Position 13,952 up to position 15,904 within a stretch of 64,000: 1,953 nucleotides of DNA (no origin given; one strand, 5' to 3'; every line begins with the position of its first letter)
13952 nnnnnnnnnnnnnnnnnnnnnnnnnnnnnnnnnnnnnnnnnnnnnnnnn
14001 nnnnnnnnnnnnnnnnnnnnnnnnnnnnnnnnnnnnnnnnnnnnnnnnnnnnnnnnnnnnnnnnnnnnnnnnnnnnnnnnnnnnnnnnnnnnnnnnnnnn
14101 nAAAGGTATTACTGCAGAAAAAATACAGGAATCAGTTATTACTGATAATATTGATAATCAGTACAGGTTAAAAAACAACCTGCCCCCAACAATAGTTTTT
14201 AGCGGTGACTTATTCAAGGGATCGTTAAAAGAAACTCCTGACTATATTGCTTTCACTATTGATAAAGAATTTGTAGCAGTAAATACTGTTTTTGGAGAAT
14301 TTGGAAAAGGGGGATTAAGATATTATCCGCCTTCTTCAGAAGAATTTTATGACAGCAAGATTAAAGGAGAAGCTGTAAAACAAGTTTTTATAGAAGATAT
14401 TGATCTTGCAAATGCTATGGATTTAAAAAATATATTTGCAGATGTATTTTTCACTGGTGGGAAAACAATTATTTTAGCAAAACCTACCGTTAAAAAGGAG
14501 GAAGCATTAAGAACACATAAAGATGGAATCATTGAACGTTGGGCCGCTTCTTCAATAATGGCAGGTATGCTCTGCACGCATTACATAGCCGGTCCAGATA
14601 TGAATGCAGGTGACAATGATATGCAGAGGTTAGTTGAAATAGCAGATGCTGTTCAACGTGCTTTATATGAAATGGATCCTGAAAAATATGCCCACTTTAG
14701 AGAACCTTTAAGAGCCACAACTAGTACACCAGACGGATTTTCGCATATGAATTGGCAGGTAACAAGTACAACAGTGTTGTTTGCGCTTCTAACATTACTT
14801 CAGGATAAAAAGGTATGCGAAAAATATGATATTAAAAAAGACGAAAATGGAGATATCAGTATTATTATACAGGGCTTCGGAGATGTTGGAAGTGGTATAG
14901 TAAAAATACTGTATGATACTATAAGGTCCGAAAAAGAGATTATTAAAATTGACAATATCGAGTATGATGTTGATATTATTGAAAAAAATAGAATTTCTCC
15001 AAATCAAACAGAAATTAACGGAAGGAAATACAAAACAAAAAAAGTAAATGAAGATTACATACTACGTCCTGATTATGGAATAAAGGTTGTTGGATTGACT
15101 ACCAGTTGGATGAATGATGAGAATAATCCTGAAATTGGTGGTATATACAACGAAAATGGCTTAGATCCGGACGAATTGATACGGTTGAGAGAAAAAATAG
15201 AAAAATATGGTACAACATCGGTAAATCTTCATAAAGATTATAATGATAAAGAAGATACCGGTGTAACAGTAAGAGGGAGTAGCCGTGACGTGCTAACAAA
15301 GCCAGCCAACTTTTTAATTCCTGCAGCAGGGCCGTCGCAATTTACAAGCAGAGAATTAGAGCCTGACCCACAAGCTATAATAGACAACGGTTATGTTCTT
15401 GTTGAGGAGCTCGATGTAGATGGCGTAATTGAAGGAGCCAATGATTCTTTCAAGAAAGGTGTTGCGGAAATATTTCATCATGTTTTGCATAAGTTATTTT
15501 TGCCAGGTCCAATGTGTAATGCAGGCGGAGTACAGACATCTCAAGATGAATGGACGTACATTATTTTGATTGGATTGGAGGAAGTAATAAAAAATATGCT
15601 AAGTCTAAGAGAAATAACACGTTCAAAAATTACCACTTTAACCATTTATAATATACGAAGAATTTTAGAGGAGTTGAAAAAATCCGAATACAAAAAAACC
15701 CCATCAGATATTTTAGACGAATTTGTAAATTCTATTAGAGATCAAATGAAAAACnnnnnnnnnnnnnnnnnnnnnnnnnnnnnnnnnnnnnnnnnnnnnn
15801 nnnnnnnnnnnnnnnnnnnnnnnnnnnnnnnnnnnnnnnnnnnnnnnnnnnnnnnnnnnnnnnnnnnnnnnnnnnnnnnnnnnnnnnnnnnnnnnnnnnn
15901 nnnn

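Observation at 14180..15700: Glutamate-dehydrogenase-like domain with intact catalytic motifs buried in the middle of the giant ORF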

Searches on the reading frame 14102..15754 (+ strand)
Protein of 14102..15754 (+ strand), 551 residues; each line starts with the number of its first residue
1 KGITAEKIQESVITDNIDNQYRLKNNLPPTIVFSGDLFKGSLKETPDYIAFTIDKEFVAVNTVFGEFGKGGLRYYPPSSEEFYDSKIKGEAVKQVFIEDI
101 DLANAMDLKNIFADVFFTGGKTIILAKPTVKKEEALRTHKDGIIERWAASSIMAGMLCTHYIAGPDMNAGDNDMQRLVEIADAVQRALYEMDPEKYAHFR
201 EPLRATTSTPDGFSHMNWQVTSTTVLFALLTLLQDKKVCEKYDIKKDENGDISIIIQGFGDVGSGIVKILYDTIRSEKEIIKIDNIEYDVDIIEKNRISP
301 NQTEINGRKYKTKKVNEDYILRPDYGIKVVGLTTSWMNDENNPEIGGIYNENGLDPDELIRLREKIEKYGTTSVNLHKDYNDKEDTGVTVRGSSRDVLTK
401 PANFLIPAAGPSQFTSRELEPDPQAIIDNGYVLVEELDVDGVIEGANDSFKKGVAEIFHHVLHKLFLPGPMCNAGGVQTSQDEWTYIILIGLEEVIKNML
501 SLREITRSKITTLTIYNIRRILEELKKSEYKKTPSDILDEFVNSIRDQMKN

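Call 5: search_solved_structures(query=window:14102-15754:+, max_evalue=1, show_alignments=3)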
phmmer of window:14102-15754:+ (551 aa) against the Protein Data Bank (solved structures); distinct sequences matched with E-value up to 1: 9.
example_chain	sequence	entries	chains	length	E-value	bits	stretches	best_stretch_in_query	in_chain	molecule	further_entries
8znb_A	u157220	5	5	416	0.023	16.6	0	345-365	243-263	Glutamate dehydrogenase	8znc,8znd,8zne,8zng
8zmu_A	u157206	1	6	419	0.024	16.6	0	345-365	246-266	Glutamate dehydrogenase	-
1euz_A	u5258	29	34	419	0.024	16.6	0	345-365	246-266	GLUTAMATE DEHYDROGENASE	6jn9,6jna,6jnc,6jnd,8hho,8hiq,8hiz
2tmg_A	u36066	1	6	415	0.12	14.3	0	435-486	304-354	PROTEIN (GLUTAMATE DEHYDROGENASE)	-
1b26_A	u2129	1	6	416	0.12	14.3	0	435-486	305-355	GLUTAMATE DEHYDROGENASE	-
1b3b_A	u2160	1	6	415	0.13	14.2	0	435-486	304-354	PROTEIN (GLUTAMATE DEHYDROGENASE)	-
1gtm_A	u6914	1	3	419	0.16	13.9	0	450-488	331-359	GLUTAMATE DEHYDROGENASE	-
1bvu_A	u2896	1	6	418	0.22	13.4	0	463-488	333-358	PROTEIN (GLUTAMATE DEHYDROGENASE)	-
3k92_A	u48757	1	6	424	0.99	11.3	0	250-273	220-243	NAD-specific glutamate dehydrogenase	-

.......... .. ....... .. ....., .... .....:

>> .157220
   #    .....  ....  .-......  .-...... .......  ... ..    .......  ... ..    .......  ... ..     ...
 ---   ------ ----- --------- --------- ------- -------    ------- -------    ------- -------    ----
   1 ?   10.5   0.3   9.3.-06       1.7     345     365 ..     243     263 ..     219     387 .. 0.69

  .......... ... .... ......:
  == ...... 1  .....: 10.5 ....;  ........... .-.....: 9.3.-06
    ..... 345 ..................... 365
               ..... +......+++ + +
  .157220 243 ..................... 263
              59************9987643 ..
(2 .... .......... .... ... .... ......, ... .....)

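Call 6: find_homologous_proteins(query=window:14102-15754:+, max_evalue=0.001)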
Query window:14102-15754:+ (551 aa): 12 proteins with E <= 0.001 among 8000 candidates.
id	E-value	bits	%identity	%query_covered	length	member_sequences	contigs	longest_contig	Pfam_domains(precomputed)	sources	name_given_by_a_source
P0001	1.6e-35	141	27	99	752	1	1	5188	PF00208.28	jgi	jgi:glutamate dehydrogenase/leucine dehydrogenase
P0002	2.7e-34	137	29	97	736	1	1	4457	PF02985.29,PF13513.13,PF00208.28,PF13646.13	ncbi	-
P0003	1.2e-33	135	28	100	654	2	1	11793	PF00208.28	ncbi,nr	ncbi:MAG TPA: Glu/Leu/Phe/Val dehydrogenase, partial [Candidatus Altiarchaeales archaeon]|nr:Glu/Leu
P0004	2.0e-20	91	32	33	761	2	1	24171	PF00208.28,PF13646.13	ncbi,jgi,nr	ncbi:MAG TPA: hypothetical protein VMG10_30890 [Gemmataceae bacterium]|nr:hypothetical protein [Gemm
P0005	6.1e-19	86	32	31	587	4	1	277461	PF00208.28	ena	-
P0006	9.1e-19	86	32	32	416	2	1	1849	PF00208.28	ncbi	ncbi:MAG: hypothetical protein ACRELF_14070, partial [Gemmataceae bacterium]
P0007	4.1e-17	80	31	32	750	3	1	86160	PF00208.28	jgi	-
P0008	9.3e-17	79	24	74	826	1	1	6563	PF00208.28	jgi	jgi:glutamate dehydrogenase/leucine dehydrogenase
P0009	5.7e-15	73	23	81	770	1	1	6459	PF00208.28,PF13646.13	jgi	jgi:glutamate dehydrogenase/leucine dehydrogenase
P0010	3.2e-13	67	26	69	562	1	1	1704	PF00208.28,PF13646.13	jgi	jgi:hypothetical protein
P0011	3.0e-12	64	25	50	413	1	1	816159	PF00208.28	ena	-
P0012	4.4e-8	50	25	50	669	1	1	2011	PF00208.28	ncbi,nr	ncbi:MAG: hypothetical protein KKC84_01545, partial [Candidatus Omnitrophica bacterium]|nr:hypotheti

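Call 11: search_solved_structures(query=A2, max_evalue=0.001, show_alignments=3)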
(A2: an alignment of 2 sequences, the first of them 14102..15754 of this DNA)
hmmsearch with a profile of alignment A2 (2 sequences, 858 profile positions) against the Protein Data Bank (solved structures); distinct sequences matched with E-value up to 0.001: 39.
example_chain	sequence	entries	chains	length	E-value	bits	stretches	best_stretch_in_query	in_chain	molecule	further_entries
1gtm_A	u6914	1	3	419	1.3e-09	39.6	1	450-671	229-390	GLUTAMATE DEHYDROGENASE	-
9sah_A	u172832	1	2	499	1.5e-08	36.1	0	767-856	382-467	E4-NB2 synthetic fusion protein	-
4zv6_A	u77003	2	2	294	2.4e-07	32.1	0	774-856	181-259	AlphaRep-7 | alpha-Rep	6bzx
1bvu_A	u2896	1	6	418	1e-06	30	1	450-636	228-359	PROTEIN (GLUTAMATE DEHYDROGENASE)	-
1b3b_A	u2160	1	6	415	1.6e-06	29.4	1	452-650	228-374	PROTEIN (GLUTAMATE DEHYDROGENASE)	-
6g2u_A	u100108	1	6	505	1.6e-06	29.4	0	223-401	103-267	Glutamate dehydrogenase 2, mitochondrial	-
4xl5_C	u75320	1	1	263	2.1e-06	29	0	797-856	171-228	bGFP-A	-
2tmg_A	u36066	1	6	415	2.4e-06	28.8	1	452-642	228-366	PROTEIN (GLUTAMATE DEHYDROGENASE)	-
1b26_A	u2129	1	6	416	2.5e-06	28.8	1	452-642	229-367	GLUTAMATE DEHYDROGENASE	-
6fsq_A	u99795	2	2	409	3.9e-06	28.1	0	778-856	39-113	alphaRep A3_bGFPD | A3_bGFPD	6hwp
8zmu_A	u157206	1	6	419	6.3e-06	27.4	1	452-635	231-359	Glutamate dehydrogenase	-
8znb_A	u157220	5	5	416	6.4e-06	27.4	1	452-635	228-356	Glutamate dehydrogenase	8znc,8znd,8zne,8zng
1euz_A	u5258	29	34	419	6.5e-06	27.4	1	452-635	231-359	GLUTAMATE DEHYDROGENASE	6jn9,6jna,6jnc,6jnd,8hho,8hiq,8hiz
3jcz_A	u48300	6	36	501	7.8e-06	27.1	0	223-401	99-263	Glutamate dehydrogenase 1, mitochondrial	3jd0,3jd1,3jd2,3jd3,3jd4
3k92_A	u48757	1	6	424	8.5e-06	27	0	455-644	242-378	NAD-specific glutamate dehydrogenase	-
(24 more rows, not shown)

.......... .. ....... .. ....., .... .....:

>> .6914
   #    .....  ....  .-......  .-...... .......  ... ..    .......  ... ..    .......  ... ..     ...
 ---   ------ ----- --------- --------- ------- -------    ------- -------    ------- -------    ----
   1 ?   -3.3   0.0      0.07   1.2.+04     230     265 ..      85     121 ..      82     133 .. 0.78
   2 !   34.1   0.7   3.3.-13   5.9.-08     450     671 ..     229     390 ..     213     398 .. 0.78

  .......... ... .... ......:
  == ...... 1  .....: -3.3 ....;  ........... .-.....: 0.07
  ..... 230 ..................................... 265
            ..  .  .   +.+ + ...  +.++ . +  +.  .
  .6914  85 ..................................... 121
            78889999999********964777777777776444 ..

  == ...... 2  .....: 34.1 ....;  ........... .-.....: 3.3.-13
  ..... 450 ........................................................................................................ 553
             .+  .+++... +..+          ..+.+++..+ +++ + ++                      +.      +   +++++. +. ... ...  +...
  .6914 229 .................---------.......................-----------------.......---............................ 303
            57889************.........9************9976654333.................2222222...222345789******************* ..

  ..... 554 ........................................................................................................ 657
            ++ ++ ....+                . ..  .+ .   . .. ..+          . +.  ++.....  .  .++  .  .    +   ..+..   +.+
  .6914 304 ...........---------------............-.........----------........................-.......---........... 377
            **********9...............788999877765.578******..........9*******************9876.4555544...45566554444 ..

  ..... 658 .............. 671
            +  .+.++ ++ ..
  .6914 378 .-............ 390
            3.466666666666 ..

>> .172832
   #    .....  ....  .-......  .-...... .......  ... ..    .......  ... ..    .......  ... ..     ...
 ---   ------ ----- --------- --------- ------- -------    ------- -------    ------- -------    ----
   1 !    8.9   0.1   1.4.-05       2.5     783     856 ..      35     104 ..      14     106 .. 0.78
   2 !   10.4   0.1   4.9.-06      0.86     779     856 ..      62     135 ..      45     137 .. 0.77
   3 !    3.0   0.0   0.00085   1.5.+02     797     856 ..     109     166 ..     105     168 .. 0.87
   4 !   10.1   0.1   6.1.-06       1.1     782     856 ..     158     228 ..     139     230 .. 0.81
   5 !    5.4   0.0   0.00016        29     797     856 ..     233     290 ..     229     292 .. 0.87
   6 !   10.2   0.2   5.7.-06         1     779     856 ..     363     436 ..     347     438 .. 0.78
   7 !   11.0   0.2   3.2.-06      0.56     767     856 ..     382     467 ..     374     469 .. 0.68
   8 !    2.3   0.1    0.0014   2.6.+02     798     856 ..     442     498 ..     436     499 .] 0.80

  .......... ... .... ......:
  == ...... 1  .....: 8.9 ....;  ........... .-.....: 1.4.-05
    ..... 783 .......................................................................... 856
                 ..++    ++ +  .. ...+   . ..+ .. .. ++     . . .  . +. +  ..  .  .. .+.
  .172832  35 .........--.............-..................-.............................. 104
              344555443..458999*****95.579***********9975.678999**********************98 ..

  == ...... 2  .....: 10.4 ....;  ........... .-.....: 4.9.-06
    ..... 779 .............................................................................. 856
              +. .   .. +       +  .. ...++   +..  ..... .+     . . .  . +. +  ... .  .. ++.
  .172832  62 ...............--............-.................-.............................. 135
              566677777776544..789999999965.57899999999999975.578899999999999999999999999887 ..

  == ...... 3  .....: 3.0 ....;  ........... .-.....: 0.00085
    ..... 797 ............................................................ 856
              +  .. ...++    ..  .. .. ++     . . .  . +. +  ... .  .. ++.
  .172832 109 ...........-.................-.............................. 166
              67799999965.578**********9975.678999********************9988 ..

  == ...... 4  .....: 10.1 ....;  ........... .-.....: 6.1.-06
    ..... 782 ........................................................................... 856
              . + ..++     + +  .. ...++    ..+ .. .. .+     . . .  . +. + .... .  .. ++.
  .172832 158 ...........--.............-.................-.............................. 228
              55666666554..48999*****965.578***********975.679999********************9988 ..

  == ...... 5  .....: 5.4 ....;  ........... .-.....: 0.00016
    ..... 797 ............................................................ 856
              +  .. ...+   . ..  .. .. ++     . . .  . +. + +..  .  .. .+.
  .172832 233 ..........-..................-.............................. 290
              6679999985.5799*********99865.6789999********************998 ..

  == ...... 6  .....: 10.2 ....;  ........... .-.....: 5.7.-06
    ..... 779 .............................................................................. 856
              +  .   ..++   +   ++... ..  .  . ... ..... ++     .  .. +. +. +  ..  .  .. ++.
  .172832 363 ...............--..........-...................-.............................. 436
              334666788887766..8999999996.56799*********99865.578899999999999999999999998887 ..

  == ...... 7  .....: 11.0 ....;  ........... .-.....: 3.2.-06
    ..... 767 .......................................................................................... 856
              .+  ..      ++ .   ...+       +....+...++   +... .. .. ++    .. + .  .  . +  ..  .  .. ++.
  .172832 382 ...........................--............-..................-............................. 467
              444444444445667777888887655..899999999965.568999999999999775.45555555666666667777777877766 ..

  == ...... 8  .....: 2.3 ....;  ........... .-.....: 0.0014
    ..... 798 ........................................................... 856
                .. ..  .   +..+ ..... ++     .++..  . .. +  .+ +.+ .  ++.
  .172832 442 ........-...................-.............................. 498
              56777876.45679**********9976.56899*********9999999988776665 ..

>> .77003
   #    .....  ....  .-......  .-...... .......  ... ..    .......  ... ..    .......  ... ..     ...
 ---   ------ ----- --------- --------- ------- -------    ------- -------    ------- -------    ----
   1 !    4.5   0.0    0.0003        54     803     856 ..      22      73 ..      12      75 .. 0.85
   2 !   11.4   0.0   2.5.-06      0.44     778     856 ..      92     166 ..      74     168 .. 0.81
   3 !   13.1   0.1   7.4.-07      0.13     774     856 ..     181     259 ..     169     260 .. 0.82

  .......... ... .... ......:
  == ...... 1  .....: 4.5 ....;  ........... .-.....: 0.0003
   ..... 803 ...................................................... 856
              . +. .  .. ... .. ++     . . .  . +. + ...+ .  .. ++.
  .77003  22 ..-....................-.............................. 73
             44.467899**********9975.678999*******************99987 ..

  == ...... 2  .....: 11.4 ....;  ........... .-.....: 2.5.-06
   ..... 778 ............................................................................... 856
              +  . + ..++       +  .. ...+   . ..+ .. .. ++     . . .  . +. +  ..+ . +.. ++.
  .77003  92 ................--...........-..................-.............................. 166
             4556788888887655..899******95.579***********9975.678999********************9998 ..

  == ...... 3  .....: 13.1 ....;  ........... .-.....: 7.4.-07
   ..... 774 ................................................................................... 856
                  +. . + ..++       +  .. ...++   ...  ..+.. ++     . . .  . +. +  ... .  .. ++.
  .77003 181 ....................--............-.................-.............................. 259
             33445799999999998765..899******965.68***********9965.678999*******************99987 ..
